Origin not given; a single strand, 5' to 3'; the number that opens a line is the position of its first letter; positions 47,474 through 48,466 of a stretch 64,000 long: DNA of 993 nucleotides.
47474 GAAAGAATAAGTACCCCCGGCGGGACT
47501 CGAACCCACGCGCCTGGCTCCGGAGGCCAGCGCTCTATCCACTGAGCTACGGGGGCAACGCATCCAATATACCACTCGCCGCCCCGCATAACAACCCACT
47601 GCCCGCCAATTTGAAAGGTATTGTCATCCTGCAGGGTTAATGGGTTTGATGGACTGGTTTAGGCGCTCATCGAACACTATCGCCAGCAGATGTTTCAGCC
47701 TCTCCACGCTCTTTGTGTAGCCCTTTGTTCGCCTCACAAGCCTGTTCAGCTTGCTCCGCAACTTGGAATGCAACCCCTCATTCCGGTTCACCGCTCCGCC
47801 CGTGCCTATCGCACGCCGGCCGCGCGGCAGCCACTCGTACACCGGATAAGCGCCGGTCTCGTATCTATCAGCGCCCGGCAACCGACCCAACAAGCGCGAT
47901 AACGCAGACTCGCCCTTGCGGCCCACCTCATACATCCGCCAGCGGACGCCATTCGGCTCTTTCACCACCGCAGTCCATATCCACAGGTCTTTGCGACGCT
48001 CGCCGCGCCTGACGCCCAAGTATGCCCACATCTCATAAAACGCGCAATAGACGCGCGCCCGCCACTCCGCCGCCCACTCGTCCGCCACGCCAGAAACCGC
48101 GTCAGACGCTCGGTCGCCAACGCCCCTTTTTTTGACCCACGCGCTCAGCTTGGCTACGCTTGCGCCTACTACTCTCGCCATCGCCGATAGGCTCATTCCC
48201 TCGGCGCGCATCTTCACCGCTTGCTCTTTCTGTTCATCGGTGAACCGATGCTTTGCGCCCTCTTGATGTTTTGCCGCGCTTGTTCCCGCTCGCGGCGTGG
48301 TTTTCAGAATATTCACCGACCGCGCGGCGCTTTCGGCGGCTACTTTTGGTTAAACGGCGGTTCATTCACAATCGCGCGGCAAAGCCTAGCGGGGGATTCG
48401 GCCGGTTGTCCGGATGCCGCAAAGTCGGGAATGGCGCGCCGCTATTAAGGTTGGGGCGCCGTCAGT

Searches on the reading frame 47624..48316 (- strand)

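Call 28: search_protein_families(library=ncbifam, proteins=[window:47624-48316:-], max_evalue=0.01)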
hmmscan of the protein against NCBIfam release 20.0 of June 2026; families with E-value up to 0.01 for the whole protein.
window:47624-48316:- (230 aa): 2 families
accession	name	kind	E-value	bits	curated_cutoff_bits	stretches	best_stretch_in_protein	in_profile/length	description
NF033558.1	transpos_IS1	equivalog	6.7e-16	58.8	100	1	22-196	37-199/199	IS1 family transposase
NF033516.0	transpos_IS3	equivalog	0.0079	15.5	160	1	28-72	1-46/369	IS3 family transposase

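Call 29: search_protein_families(library=pfam, proteins=[window:47624-48316:-], max_evalue=1)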
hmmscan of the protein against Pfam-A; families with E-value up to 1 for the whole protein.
window:47624-48316:- (230 aa): 6 families
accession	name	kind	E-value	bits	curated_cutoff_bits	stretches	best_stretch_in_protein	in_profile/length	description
PF01527.26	HTH_Tnp_1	-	4.4e-07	30.5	24.1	1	22-69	4-52/75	Transposase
PF03400.19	DDE_Tnp_IS1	-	7.8e-05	23.5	24.1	1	91-209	4-119/131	IS1 transposase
PF13518.12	HTH_28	-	0.0024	18.4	25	1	29-63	1-35/52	Helix-turn-helix domain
PF13936.12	HTH_38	-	0.021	15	27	1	24-53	4-33/44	Helix-turn-helix domain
PF13443.12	HTH_26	-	0.062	14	22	1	35-64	5-34/63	Cro/C1-type HTH DNA-binding domain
PF21992.2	DUF6927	-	0.43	11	27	0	79-90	4-15/74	Domain of unknown function (DUF6927)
